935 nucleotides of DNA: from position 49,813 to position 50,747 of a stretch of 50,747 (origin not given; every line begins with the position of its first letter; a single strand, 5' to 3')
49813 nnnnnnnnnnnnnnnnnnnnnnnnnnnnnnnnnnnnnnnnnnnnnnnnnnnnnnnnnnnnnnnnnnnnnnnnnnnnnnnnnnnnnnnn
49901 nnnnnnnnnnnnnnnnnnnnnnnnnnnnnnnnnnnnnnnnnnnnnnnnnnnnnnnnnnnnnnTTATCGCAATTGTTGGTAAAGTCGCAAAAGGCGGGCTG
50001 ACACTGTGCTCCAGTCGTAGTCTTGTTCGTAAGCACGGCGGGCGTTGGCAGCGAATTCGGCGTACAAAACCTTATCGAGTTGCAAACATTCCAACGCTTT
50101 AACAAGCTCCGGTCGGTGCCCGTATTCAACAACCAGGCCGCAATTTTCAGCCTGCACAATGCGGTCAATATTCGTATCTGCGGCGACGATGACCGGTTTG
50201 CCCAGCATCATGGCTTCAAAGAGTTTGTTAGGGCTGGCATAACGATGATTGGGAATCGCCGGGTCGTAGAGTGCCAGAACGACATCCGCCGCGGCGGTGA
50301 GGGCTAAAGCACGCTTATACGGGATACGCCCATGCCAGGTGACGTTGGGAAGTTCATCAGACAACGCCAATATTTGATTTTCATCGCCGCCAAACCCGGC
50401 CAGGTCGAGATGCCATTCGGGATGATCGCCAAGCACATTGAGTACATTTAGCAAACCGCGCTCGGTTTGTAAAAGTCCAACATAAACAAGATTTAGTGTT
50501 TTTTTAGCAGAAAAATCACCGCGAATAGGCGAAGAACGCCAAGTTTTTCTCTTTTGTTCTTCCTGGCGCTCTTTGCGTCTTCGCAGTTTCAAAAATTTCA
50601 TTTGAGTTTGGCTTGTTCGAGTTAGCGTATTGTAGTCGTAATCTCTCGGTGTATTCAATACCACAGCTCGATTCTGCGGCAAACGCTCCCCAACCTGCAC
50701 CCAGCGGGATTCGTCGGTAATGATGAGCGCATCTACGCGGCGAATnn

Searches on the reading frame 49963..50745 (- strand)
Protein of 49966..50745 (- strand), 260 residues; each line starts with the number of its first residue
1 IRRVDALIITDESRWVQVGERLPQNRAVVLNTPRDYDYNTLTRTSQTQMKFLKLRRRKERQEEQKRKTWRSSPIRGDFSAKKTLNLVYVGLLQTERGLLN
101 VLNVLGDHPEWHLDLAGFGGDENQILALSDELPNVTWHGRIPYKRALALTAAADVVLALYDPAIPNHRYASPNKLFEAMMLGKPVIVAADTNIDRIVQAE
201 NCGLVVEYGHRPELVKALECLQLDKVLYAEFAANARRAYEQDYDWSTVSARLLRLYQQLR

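Call 31: search_protein_families(library=pfam, proteins=[window:49963-50700:-], max_evalue=0.001)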
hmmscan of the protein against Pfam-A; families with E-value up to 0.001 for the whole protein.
window:49963-50700:- (245 aa): 3 families
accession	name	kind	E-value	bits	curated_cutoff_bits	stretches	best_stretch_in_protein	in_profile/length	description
PF00534.26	Glycos_transf_1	-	3.3e-13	50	26.4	1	66-222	13-171/172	Glycosyl transferases group 1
PF13692.12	Glyco_trans_1_4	-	6.8e-12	46.3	27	1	71-206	4-139/142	Glycosyl transferases group 1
PF13524.12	Glyco_trans_1_2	-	2.2e-10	41.1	25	1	93-238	12-143/144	Glycosyl transferase-like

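Call 60: find_homologous_proteins(query=window:49966-50745:-, max_evalue=1e-10)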
Query seq(260 aa) (260 aa): 1189 proteins with E <= 1e-10 among 3475 candidates; the best 120 are listed.
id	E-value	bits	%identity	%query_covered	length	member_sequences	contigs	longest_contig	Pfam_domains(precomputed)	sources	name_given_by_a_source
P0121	3.1e-169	579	100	100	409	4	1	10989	PF00534.27,PF13579.13,PF13524.13,PF13439.13,PF13692.13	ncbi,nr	ncbi:MAG: glycosyltransferase family 4 protein [Anaerolineales bacterium]|nr:glycosyltransferase fam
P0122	2.7e-109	382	72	100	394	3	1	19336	PF00534.27,PF13579.13,PF13524.13,PF13439.13,PF13692.13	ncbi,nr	ncbi:MAG: glycosyltransferase family 4 protein [Chloroflexi bacterium]|nr:glycosyltransferase family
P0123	6.2e-96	339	64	100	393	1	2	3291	PF00534.27,PF13579.13,PF13524.13,PF13439.13,PF13692.13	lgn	-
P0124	7.6e-91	322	61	100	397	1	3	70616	PF00534.27,PF13579.13,PF13524.13,PF13692.13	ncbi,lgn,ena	-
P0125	8.0e-91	322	59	100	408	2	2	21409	PF00534.27,PF13579.13,PF13524.13,PF13439.13,PF13692.13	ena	-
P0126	4.2e-81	290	56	100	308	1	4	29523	PF00534.27,PF13524.13,PF13692.13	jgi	-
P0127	4.5e-81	290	58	100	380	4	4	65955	PF00534.27,PF13579.13,PF13524.13,PF13439.13,PF13692.13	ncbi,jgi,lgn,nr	ncbi:MAG: glycosyltransferase family 4 protein [Chloroflexi bacterium]|nr:glycosyltransferase family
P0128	1.3e-79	285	54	100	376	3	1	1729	PF00534.27,PF13579.13,PF13524.13,PF13692.13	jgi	-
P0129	2.4e-78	281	56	100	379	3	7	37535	PF00534.27,PF13579.13,PF13524.13,PF13439.13,PF13692.13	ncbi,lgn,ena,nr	ncbi:MAG: glycosyltransferase family 4 protein [Anaerolineales bacterium]|nr:glycosyltransferase fam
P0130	3.0e-78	281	53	100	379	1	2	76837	PF00534.27,PF13579.13,PF13524.13,PF13439.13,PF13692.13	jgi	-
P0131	8.9e-77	276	55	100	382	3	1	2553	PF00534.27,PF13579.13,PF13524.13,PF13439.13,PF13692.13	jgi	jgi:glycosyltransferase involved in cell wall biosynthesis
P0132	3.3e-76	274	55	100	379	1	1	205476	PF00534.27,PF13579.13,PF13524.13,PF13692.13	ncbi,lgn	-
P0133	2.8e-75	271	53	100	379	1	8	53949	PF00534.27,PF13579.13,PF13524.13,PF13439.13,PF13692.13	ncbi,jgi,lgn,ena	-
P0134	2.4e-74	268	54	100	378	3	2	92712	PF00534.27,PF13579.13,PF13524.13,PF13439.13,PF13692.13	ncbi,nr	ncbi:MAG: glycosyltransferase family 4 protein [Anaerolineales bacterium]|nr:glycosyltransferase fam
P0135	2.5e-74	268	52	100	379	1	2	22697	PF00534.27,PF13579.13,PF13524.13,PF13439.13,PF13692.13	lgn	-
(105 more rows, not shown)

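Call 62: find_encoding_contigs(protein=P0132, flank=300, max_places=1)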
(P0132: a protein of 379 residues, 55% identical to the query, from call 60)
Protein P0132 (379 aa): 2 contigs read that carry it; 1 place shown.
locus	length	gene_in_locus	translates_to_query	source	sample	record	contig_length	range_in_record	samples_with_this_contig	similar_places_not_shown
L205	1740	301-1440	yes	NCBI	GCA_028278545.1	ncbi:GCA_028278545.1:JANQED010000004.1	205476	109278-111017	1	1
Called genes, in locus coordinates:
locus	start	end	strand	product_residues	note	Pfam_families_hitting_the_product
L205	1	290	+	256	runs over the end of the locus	PF00005:ABC_tran, PF13304:AAA_21 (faint)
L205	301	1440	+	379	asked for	PF13579:Glyco_trans_4_4, PF00534:Glycos_transf_1, PF13692:Glyco_trans_1_4, PF13524:Glyco_trans_1_2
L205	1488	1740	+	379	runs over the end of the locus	PF13477:Glyco_trans_4_2, PF13439:Glyco_transf_4, PF13579:Glyco_trans_4_4, PF00534:Glycos_transf_1, PF13692:Glyco_trans_1_4, PF13524:Glyco_trans_1_2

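Call 63: find_encoding_contigs(protein=P0121, flank=10000, max_places=2)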
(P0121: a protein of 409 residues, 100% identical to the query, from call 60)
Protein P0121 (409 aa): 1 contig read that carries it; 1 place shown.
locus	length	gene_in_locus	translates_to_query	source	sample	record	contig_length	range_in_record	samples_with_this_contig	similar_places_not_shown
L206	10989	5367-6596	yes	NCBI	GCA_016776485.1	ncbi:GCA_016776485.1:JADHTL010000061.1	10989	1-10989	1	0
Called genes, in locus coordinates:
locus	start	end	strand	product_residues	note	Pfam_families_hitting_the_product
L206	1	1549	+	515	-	PF00534:Glycos_transf_1, PF13524:Glyco_trans_1_2, PF13692:Glyco_trans_1_4, PF13524:Glyco_trans_1_2 (weak)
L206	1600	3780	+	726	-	PF07220:DUF1420 (weak), PF02366:PMT, PF13231:PMT_2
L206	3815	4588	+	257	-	PF01061:ABC2_membrane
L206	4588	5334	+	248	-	PF00005:ABC_tran, PF13304:AAA_21 (faint)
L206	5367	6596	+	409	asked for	PF13439:Glyco_transf_4 (weak), PF13579:Glyco_trans_4_4, PF00534:Glycos_transf_1, PF13692:Glyco_trans_1_4, PF13524:Glyco_trans_1_2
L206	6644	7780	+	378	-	PF13477:Glyco_trans_4_2, PF13439:Glyco_transf_4, PF13579:Glyco_trans_4_4, PF20706:GT4-conflict (faint), PF00534:Glycos_transf_1, PF13692:Glyco_trans_1_4, PF13524:Glyco_trans_1_2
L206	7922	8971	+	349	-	-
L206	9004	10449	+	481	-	PF04932:Wzy_C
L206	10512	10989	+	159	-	?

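Call 83: search_protein_families(library=pfam, proteins=[L206:1600-3780:+], max_evalue=0.001)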
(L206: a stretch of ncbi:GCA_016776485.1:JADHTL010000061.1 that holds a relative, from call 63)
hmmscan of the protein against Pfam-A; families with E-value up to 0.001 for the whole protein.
L206:1600-3780:+ (726 aa): 3 families
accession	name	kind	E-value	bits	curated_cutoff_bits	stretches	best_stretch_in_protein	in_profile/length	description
PF13231.12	PMT_2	-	5e-09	37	26.1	1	273-383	30-140/160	Dolichyl-phosphate-mannose-protein mannosyltransferase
PF02366.24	PMT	-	5.7e-08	33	22.7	1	269-390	87-214/245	Dolichyl-phosphate-mannose-protein mannosyltransferase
PF07220.16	DUF1420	-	3e-07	29.9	19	1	183-277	146-241/672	Protein of unknown function (DUF1420)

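Call 84: find_homologous_proteins(query=L206:1600-3777:+, max_evalue=1e-20)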
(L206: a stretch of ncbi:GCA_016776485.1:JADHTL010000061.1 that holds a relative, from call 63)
Query L206:1600-3777:+ (726 aa): 36 proteins with E <= 1e-20 among 8000 candidates.
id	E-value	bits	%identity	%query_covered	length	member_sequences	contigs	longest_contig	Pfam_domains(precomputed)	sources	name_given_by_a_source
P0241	0.0e+0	1610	99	100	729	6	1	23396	PF02366.25,PF07220.16,PF13231.13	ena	-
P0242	0.0e+0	1075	70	99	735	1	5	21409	PF02366.25,PF07220.16,PF13231.13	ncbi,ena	-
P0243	0.0e+0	1042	74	89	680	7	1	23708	PF02366.25,PF07220.16,PF13231.13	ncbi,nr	ncbi:MAG: DUF1420 family protein, partial [Chloroflexi bacterium]|nr:DUF1420 family protein [Chlorof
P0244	1.7e-282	957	64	99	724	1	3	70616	PF02366.25,PF13231.13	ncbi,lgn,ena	-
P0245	2.8e-229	782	54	98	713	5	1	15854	PF02366.25,PF13231.13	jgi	-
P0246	4.0e-228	778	54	99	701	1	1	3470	PF02366.25,PF13231.13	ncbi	-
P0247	8.4e-221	754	53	98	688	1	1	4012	PF02366.25,PF13231.13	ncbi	-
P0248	7.3e-212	724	51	98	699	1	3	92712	PF02366.25,PF13231.13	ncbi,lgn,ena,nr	ncbi:MAG: glycosyltransferase family 39 protein [Anaerolineales bacterium]|nr:glycosyltransferase fa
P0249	9.3e-212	724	51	98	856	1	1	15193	PF02366.25,PF26626.1,PF13231.13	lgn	-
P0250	1.1e-211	723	50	100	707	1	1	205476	PF13231.13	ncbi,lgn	-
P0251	3.3e-211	722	51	99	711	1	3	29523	PF02366.25,PF13231.13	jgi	-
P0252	3.9e-211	722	51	98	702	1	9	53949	PF02366.25,PF07220.16,PF13231.13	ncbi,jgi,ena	-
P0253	2.4e-210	719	51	98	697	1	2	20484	PF02366.25,PF13231.13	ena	-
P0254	2.2e-209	716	51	99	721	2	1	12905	PF13231.13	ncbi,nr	ncbi:MAG: glycosyltransferase family 39 protein [Anaerolineales bacterium]|nr:glycosyltransferase fa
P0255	2.2e-208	712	50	99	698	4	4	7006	PF02366.25,PF13231.13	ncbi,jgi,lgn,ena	-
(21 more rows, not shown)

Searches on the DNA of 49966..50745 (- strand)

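Call 91: search_rna_families(sources=[L207, L208, L209, L210, L211, L133, L138, L139, L156, L159, L198, L206, L001, L150], threshold=gathering)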
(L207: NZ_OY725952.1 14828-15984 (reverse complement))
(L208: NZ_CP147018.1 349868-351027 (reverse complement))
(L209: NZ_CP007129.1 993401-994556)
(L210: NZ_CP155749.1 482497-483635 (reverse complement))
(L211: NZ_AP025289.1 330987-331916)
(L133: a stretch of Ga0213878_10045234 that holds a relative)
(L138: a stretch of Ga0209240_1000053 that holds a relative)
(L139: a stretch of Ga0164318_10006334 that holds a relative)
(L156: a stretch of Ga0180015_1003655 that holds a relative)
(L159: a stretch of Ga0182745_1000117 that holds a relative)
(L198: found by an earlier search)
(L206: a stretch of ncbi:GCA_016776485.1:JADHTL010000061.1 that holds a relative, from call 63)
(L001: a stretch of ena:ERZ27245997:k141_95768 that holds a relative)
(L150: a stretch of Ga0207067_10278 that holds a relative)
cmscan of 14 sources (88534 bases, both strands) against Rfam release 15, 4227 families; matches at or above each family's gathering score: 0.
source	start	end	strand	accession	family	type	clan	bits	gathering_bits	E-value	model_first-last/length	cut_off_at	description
